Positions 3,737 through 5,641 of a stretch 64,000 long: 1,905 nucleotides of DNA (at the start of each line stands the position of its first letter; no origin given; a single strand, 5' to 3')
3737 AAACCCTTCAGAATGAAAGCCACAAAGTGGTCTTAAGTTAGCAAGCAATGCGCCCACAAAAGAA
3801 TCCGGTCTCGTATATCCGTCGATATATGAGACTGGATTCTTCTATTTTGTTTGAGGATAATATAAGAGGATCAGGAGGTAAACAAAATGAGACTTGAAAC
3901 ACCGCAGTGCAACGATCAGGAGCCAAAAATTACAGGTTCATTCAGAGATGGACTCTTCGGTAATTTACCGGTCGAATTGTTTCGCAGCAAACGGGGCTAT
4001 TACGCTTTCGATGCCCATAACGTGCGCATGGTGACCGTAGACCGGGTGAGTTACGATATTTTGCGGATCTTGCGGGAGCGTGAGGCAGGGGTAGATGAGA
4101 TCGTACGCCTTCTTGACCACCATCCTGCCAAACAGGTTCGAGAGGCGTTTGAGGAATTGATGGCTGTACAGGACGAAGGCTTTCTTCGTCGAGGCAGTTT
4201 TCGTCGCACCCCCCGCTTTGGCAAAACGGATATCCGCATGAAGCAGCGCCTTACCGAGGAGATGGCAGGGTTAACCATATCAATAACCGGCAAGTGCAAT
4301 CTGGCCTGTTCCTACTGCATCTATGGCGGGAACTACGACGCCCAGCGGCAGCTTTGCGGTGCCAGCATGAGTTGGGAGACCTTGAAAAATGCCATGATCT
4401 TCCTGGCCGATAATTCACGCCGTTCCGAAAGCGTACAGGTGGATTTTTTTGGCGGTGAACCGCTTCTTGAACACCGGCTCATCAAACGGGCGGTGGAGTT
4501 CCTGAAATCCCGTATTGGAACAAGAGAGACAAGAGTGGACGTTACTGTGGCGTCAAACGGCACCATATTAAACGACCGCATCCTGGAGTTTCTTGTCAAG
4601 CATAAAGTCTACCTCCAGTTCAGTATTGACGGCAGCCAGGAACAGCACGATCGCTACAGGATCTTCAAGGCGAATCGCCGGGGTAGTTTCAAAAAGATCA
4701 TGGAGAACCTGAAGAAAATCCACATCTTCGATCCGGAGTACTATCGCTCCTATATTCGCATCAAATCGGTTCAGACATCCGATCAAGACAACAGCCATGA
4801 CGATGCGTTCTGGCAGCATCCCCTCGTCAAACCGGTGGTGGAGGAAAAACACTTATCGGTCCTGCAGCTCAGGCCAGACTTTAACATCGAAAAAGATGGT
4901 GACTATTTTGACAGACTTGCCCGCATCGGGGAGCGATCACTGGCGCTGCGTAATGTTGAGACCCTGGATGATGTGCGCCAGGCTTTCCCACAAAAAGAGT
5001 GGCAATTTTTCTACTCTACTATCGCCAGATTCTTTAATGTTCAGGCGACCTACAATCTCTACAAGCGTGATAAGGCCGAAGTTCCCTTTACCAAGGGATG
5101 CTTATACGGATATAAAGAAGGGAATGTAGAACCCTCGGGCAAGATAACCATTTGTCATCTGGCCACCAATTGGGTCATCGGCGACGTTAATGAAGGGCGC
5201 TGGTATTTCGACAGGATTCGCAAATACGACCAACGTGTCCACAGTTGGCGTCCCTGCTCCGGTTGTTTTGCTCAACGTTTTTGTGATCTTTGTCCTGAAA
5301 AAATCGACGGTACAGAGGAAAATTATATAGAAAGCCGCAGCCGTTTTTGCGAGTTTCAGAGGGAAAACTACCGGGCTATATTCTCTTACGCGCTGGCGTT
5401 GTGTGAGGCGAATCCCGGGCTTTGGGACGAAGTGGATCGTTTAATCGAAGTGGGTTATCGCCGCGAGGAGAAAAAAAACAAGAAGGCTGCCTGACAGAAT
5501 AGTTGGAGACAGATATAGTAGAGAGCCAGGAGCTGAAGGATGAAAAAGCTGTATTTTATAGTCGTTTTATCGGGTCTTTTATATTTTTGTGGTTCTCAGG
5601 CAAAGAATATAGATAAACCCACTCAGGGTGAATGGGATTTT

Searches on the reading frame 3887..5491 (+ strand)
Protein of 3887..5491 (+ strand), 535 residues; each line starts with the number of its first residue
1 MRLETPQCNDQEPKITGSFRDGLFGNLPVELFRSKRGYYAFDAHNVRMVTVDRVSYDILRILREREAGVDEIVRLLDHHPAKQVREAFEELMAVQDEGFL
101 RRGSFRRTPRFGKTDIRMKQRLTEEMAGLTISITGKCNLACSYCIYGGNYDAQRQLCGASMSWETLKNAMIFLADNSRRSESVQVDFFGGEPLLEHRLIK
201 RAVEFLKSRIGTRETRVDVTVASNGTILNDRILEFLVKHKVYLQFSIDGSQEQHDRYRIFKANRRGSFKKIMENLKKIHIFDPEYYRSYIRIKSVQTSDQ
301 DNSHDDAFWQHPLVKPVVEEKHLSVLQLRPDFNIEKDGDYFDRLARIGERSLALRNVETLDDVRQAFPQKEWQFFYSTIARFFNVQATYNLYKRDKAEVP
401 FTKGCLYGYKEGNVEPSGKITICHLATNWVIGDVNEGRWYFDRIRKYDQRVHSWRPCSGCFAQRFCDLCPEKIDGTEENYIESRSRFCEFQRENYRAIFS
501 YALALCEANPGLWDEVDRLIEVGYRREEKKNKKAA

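Call 5: search_protein_families(library=ncbifam, proteins=[window:3887-5491:+], max_evalue=1)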
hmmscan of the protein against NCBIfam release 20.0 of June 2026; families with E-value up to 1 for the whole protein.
window:3887-5491:+ (535 aa): 72 families (the best 25 are shown)
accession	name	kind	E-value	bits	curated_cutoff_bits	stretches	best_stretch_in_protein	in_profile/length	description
TIGR04068.1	rSAM_ocin_clost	equivalog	4.6e-63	213.7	500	1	30-500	3-451/462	Cys-rich peptide radical SAM maturase CcpM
NF035951.1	rSAM_RumMC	equivalog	9.8e-43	146.6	720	2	31-281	19-262/510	RumMC family radical SAM sactipeptide maturase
TIGR03974.1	rSAM_six_Cys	equivalog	3.9e-41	141.4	425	2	42-322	14-291/451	thioether cross-link-forming SCIFF peptide maturase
NF047865.1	rSAM_PapB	equivalog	2.8e-40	138.6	340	1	126-279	2-150/330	PapB family radical SAM/SPASM ranthipeptide maturase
NF038170.1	lachnocin_rSAM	equivalog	2.9e-40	138.5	550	2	117-297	66-242/440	lachnocin radical SAM maturase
TIGR04148.1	GG_samocin_CFB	equivalog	3.7e-36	125.2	300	1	124-482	14-377/411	radical SAM peptide maturase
TIGR03906.1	quino_hemo_SAM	equivalog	3.3e-32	111.8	453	1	48-278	22-241/467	quinohemoprotein amine dehydrogenase maturation protein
TIGR04064.1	rSAM_nif11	equivalog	1.5e-31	109.7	518.7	1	118-278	69-224/459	nif11-like peptide radical SAM maturase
NF040492.1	not_ScfB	exception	1.7e-29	103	855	1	31-467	6-412/450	ScfB-related radical SAM/SPASM orphan maturase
TIGR03978.1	rSAM_paired_1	equivalog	6.2e-28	97.8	370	1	91-279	46-228/466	His-Xaa-Ser system radical SAM maturase HxsB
TIGR04280.1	geopep_mat_rSAM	hypoth_equivalog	1.4e-23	83.6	400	1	128-279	85-231/428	geopeptide radical SAM maturase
NF038107.1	rSAM_NF038107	equivalog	1.8e-23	83.1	600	1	117-292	75-246/444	Cys-every-fifth radical SAM/SPASM peptide maturase CefB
NF041707.1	rSAM_YhhB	equivalog_domain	6.7e-23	81.2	445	1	131-280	6-154/369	cyclophane-forming radical SAM/SPASM peptide maturase YhhB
TIGR03942.1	sulfatase_rSAM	equivalog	3.1e-22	79.1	349.45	1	134-284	8-154/363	anaerobic sulfatase maturase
TIGR04463.1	rSAM_vs_C_rich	equivalog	1.5e-21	76.7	525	1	119-279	74-228/438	TIGR04463 family radical SAM/SPASM RiPP maturase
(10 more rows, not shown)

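Call 6: search_protein_families(library=pfam, proteins=[window:3887-5491:+], max_evalue=1)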
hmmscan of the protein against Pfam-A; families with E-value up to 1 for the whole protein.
window:3887-5491:+ (535 aa): 2 families
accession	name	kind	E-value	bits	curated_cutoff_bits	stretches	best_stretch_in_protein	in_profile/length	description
PF04055.27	Radical_SAM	-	1.3e-15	58.4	29.5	1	131-279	1-137/166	Radical SAM superfamily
PF13353.11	Fer4_12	-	6.3e-06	27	22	1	136-255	14-121/137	4Fe-4S single cluster domain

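Call 11: find_related_loci(query=window:3887-5491:+, collection=genome_contigs, flank=6000)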
Query window:3887-5491:+ (535 aa) in genome_contigs; peptide patterns used: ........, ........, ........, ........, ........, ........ (x = any residue, [..] = any of these).
119 stretches matched a pattern; 5 encode a relative of the query (tblastn E <= 1e-3); 5 distinct loci.
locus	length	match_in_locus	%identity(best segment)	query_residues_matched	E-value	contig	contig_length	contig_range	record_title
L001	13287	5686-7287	81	1-535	0e+0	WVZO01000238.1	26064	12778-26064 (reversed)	MAG: Candidatus Aminicenantes bacterium isolate CS4-C025 C_merged_R1_(paired)_contig_81685, whole genome shotgun sequenc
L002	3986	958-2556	74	1-532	0e+0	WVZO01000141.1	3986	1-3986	MAG: Candidatus Aminicenantes bacterium isolate CS4-C025 C_merged_R1_(paired)_contig_111873, whole genome shotgun sequen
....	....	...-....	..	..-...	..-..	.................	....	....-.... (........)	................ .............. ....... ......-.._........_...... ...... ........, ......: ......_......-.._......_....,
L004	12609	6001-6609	22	135-330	5e-10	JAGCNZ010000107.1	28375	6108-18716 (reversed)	MAG: Bacteroidaceae bacterium isolate RGIG9965 Yak_Reticulum-2__c821766, whole genome shotgun sequence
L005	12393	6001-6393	27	129-276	4e-5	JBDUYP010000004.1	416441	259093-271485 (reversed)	MAG: Cyclobacteriaceae bacterium isolate CB.61.F.B1_116_20 CB_61_F_B1_116_20_000000000004, whole genome shotgun sequence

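Call 17: find_related_loci(query=A2, collection=metagenome_contigs, flank=4000)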
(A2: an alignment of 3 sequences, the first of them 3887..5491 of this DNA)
Query A2 (535 aa) in metagenome_contigs; peptide patterns used: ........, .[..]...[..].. (x = any residue, [..] = any of these).
226 stretches matched a pattern; 4 encode a relative of the query (tblastn E <= 1e-3); 4 distinct loci.
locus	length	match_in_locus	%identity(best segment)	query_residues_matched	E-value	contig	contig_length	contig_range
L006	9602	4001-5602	81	1-535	0e+0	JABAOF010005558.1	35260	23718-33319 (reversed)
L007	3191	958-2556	74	1-532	0e+0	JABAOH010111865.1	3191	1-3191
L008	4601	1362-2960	74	1-532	0e+0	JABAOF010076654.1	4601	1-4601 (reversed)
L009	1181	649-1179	83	1-177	3e-107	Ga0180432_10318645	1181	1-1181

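Call 23: search_solved_structures(query=window:3887-5491:+, max_evalue=0.001, show_alignments=1)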
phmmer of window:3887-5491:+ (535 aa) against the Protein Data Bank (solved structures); distinct sequences matched with E-value up to 0.001: 6.
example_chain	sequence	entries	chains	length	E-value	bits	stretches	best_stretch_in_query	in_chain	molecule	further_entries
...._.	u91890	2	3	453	8.2e-25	90.6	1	42-322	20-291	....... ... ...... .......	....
9gm3_A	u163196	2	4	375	3.1e-11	45.8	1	130-287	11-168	ChlB radical SAM domain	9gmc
8vpo_A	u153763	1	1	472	1e-10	44.1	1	49-282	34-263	Radical SAM core domain-containing protein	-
4k37_A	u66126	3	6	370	5e-06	28.6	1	134-258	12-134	Anaerobic sulfatase-maturating enzyme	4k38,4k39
4k36_A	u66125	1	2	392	5.7e-06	28.4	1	134-258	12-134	Anaerobic sulfatase-maturating enzyme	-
6efn_A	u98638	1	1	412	9e-05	24.4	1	129-279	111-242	Sporulation killing factor maturation protein SkfB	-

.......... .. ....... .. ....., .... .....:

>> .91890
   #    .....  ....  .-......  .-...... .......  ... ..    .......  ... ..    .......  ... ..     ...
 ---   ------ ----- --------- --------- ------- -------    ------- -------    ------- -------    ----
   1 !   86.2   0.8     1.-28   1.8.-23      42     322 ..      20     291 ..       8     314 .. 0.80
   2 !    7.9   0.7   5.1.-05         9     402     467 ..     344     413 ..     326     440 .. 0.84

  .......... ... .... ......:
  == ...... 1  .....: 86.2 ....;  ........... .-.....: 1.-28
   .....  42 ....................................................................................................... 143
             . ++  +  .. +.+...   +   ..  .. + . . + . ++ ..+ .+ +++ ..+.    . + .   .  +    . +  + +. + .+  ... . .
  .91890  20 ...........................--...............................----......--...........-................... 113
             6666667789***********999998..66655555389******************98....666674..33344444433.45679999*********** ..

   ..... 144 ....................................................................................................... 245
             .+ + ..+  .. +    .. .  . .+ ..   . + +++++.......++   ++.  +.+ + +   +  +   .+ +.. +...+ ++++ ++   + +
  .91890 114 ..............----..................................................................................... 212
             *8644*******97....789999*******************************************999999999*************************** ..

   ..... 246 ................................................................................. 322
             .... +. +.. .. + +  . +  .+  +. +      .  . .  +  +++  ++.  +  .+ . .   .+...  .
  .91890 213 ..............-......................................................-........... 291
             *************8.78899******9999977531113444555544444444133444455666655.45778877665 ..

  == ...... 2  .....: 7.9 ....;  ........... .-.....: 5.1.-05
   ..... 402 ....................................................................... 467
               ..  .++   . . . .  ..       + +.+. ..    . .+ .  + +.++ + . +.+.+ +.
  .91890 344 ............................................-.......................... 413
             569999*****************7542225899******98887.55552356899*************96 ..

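Call 26: find_homologous_proteins(query=window:3887-5491:+, max_evalue=1e-20)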
Query window:3887-5491:+ (535 aa): 97 proteins with E <= 1e-20 among 5531 candidates.
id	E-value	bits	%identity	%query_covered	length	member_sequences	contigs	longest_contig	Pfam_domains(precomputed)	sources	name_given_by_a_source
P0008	0.0e+0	1182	99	96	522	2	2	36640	PF04055.28,PF13353.12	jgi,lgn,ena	jgi:uncharacterized protein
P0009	0.0e+0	1031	81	100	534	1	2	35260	PF04055.28,PF13353.12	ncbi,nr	ncbi:MAG: radical SAM protein [Candidatus Aminicenantes bacterium]|nr:radical SAM protein [Candidatu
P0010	3.2e-288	975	77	99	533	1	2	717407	PF04055.28,PF13353.12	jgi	jgi:radical SAM protein with 4Fe4S-binding SPASM domain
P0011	2.5e-287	972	77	100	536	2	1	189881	PF04055.28,PF13353.12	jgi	jgi:uncharacterized protein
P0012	3.8e-270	915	75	97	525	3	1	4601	PF04055.28,PF13353.12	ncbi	-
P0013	2.3e-263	893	73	96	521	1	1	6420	PF04055.28,PF13353.12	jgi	jgi:uncharacterized protein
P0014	1.0e-260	884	72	97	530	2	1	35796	PF04055.28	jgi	-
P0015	5.4e-250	849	68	96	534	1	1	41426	PF04055.28,PF13353.12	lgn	-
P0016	2.3e-187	642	85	58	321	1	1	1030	-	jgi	jgi:radical SAM protein with 4Fe4S-binding SPASM domain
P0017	1.1e-153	531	45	100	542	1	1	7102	PF04055.28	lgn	-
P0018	4.5e-152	525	46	95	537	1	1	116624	PF04055.28,PF13353.12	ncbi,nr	ncbi:MAG: radical SAM protein [Deltaproteobacteria bacterium]|nr:radical SAM protein [Deltaproteobac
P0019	3.1e-148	513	46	95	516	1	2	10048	PF04055.28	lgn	-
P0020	3.1e-147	510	46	93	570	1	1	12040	PF04055.28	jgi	jgi:uncharacterized protein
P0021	6.2e-147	509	46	93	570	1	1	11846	PF04055.28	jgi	jgi:uncharacterized protein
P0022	9.7e-147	508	43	99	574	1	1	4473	PF04055.28,PF13353.12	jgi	jgi:uncharacterized protein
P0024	4.9e-146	506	45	94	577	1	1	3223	PF04055.28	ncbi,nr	ncbi:MAG TPA: radical SAM protein [Pyrinomonadaceae bacterium]|nr:radical SAM protein [Pyrinomonadac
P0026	9.9e-146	505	45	94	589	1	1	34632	PF04055.28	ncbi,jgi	jgi:uncharacterized protein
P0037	9.3e-142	491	44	96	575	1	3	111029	PF04055.28,PF13353.12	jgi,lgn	jgi:uncharacterized protein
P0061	1.7e-129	451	41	96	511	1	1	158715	PF04055.28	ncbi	-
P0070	1.7e-117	411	38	95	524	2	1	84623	PF04055.28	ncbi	-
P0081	5.8e-104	367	36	95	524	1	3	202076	PF04055.28,PF13353.12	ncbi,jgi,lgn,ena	-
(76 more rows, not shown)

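Call 28: find_encoding_contigs(protein=P0010, flank=6000, max_places=2)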
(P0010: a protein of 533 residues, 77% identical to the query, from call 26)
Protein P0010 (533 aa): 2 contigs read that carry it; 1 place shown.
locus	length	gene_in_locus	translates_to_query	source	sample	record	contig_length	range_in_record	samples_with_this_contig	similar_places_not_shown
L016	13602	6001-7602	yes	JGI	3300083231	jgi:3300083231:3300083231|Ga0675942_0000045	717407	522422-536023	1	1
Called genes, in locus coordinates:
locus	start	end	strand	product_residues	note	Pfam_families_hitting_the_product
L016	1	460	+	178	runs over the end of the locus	-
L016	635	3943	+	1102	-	PF26549:Tricorn_N, PF26550:Tricorn_2nd, PF07676:PD40, PF26549:Tricorn_N, PF26550:Tricorn_2nd, PF07676:PD40, PF14684:Tricorn_C1, PF14685:PDZ_Tricorn, +5 more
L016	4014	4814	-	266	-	PF01346:FKBP_N, PF00254:FKBP_C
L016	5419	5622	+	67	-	-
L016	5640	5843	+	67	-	-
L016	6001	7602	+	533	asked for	PF04055:Radical_SAM, PF13353:Fer4_12 (weak)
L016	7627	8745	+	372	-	PF17170:DUF5128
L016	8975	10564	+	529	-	PF00171:Aldedh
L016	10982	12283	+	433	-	PF01555:N6_N4_Mtase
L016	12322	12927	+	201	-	PF07314:Lit (weak)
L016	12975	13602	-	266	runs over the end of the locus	-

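Call 29: find_encoding_contigs(protein=P0018, flank=6000, max_places=2)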
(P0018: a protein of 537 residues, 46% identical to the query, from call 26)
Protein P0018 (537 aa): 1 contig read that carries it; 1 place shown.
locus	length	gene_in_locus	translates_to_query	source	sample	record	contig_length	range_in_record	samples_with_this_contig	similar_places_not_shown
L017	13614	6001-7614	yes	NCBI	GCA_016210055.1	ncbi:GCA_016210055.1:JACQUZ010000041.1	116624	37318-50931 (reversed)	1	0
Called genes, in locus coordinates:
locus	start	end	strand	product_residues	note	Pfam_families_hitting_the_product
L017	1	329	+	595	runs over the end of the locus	PF00251:Glyco_hydro_32N (faint)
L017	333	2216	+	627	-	PF00498:FHA, PF16697:Yop-YscD_cpl, PF00158:Sigma54_activat, PF14532:Sigma54_activ_2, PF07724:AAA_2 (weak), PF07728:AAA_5 (weak), PF25601:AAA_lid_14, PF02954:HTH_8, +1 more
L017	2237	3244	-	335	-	PF03480:DctP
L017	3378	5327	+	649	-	PF00069:Pkinase, PF01636:APH (faint), PF07714:PK_Tyr_Ser-Thr, PF06293:Kdo (faint), PF03109:ABC1 (weak), PF08308:PEGA (weak)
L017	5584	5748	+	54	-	-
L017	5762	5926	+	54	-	-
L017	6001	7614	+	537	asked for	PF04055:Radical_SAM, PF13353:Fer4_12 (weak)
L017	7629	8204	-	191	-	PF01923:Cob_adeno_trans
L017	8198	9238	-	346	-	PF04055:Radical_SAM, PF06968:BATS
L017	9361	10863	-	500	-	PF01943:Polysacc_synt, PF13440:Polysacc_synt_3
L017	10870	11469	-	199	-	PF02563:Poly_export, PF10531:SLBB, PF22461:SLBB_2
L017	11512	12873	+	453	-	PF04932:Wzy_C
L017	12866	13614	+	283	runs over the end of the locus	PF09346:SMI1_KNR4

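Call 30: find_encoding_contigs(protein=P0081, flank=6000, max_places=2)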
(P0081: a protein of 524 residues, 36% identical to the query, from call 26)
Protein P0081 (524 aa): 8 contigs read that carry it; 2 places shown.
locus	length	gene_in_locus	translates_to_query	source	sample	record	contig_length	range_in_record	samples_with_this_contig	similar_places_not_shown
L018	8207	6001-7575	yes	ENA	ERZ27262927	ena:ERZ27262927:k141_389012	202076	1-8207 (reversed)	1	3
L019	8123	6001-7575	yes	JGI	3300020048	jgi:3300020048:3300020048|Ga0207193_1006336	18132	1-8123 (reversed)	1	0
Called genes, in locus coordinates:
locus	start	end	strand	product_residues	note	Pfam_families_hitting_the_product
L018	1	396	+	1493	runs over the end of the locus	PF04055:Radical_SAM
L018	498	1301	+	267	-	-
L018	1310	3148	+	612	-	-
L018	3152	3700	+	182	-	-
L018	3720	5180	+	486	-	PF00072:Response_reg, PF00004:AAA (faint), PF00158:Sigma54_activat, PF13191:AAA_16 (weak), PF14532:Sigma54_activ_2, PF07728:AAA_5 (weak), PF25601:AAA_lid_14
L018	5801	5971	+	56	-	-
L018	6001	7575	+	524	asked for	PF04055:Radical_SAM, PF13353:Fer4_12 (weak)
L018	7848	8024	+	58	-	-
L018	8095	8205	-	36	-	?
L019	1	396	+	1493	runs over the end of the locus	PF04055:Radical_SAM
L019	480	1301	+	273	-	-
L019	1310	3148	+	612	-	-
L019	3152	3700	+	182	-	-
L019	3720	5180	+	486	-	PF00072:Response_reg, PF00004:AAA (faint), PF00158:Sigma54_activat, PF13191:AAA_16 (weak), PF14532:Sigma54_activ_2, PF07728:AAA_5 (weak), PF25601:AAA_lid_14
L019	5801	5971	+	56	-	-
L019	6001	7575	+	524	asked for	PF04055:Radical_SAM, PF13353:Fer4_12 (weak)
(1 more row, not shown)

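Call 33: find_encoding_contigs(protein=P0037, flank=6000, max_places=1)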
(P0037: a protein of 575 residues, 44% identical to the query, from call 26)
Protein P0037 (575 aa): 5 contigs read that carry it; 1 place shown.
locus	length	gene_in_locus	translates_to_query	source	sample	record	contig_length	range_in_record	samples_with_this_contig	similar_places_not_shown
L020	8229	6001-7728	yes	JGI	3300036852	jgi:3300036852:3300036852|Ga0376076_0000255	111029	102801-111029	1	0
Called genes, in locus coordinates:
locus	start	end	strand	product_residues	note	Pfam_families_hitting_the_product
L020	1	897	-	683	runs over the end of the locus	PF01432:Peptidase_M3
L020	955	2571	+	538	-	PF16697:Yop-YscD_cpl, PF00498:FHA, PF13185:GAF_2, PF01590:GAF, PF07228:SpoIIE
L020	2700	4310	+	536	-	PF12895:ANAPC3 (faint), PF14559:TPR_19 (weak), PF13414:TPR_11 (weak), PF13432:TPR_16 (weak), PF14559:TPR_19 (weak), PF00515:TPR_1 (weak), PF07719:TPR_2 (weak), PF13414:TPR_11 (weak), +14 more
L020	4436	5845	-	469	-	PF05195:AMP_N, PF00557:Peptidase_M24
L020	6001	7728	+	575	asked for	PF04055:Radical_SAM, PF13353:Fer4_12 (weak)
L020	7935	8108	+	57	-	-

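Call 34: find_encoding_contigs(protein=P0061, flank=6000, max_places=1)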
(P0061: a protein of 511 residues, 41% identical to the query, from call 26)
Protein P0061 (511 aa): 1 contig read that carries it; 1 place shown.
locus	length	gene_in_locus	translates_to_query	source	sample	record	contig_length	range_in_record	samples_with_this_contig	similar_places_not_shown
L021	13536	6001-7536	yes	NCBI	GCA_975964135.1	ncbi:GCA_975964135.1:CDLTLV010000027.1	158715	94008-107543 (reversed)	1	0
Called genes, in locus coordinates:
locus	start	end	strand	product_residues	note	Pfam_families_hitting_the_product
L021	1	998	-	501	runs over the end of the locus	PF20154:LNT_N, PF00795:CN_hydrolase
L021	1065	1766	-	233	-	PF05036:SPOR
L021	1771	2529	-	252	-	PF01145:Band_7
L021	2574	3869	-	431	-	PF25145:NfeD1b_N, PF24961:NfeD_membrane, PF01957:NfeD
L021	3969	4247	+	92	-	PF00216:Bac_DNA_binding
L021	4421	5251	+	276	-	-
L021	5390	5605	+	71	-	-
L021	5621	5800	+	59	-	-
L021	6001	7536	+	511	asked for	PF04055:Radical_SAM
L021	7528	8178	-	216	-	PF01121:CoaE, PF13238:AAA_18 (faint)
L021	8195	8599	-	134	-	PF07238:PilZ (weak)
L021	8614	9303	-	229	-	PF08281:Sigma70_r4_2 (weak), PF00196:GerE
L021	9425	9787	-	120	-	-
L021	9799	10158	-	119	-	-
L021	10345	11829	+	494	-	PF00587:tRNA-synt_2b, PF03129:HGTP_anticodon, PF09180:ProRS-C_1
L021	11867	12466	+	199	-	PF01135:PCMT, PF13649:Methyltransf_25 (weak)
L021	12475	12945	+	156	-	PF02643:DUF192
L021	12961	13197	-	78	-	-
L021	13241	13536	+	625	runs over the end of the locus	PF02574:S-methyl_trans, PF02219:MTHFR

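Call 35: find_encoding_contigs(protein=P0070, flank=6000, max_places=1)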
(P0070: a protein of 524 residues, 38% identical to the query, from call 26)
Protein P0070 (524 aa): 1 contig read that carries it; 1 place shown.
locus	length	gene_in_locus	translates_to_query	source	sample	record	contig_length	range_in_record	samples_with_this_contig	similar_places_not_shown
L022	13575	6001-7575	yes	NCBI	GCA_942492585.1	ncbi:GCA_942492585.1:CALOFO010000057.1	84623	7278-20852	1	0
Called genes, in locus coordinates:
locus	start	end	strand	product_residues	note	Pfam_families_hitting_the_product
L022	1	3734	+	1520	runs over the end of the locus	PF00668:Condensation, PF00501:AMP-binding, PF13193:AMP-binding_C (weak), PF00550:PP-binding, PF00668:Condensation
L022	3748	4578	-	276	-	-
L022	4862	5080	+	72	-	-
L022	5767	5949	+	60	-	-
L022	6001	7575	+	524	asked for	PF04055:Radical_SAM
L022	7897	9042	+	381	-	-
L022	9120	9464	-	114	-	PF02452:PemK_toxin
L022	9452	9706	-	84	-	PF04014:MazE_antitoxin (weak)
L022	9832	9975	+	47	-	-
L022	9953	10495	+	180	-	-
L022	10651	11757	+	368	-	PF00903:Glyoxalase, PF13669:Glyoxalase_4, PF13474:SnoaL_3 (faint)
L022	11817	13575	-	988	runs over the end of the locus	PF00400:WD40, PF23381:Beta-prop_IFT122_1st, PF23409:Beta-prop_EML, PF23414:Beta-prop_EML_2, PF24796:WDR55, PF24805:EIF3I, PF24807:WD40_CDC20-Fz, PF24814:WD40_Prp19, +70 more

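Call 36: find_encoding_contigs(protein=P0026, flank=6000, max_places=1)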
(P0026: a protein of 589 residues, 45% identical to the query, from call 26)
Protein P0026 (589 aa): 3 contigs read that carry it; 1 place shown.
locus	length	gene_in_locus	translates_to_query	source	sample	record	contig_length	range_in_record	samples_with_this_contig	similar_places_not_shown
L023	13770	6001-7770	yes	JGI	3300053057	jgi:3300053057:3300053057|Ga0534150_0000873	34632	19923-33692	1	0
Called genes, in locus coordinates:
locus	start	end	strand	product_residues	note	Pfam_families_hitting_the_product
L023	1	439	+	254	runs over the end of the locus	PF00072:Response_reg, PF04397:LytTR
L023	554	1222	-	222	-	PF01325:Fe_dep_repress, PF12802:MarR_2 (faint), PF02742:Fe_dep_repr_C, PF04023:FeoA (weak)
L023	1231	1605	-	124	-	PF01451:LMWPc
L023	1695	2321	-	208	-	PF01174:SNO, PF03575:Peptidase_S51 (weak), PF07685:GATase_3, PF09825:BPL_N (faint)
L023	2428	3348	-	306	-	PF01680:SOR_SNZ, PF05690:ThiG (faint)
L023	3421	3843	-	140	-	PF03061:4HBT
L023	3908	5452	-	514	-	PF00392:GntR, PF13545:HTH_Crp_2 (weak), PF00155:Aminotran_1_2, PF12897:Asp_aminotransf (weak)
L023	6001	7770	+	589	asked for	PF04055:Radical_SAM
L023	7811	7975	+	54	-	-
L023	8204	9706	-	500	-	-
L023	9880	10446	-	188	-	-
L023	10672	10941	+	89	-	-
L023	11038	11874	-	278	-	PF00753:Lactamase_B, PF23023:Anti-Pycsar_Apyc1 (weak)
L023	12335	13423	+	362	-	PF01571:GCV_T, PF08669:GCV_T_C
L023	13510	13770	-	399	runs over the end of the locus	?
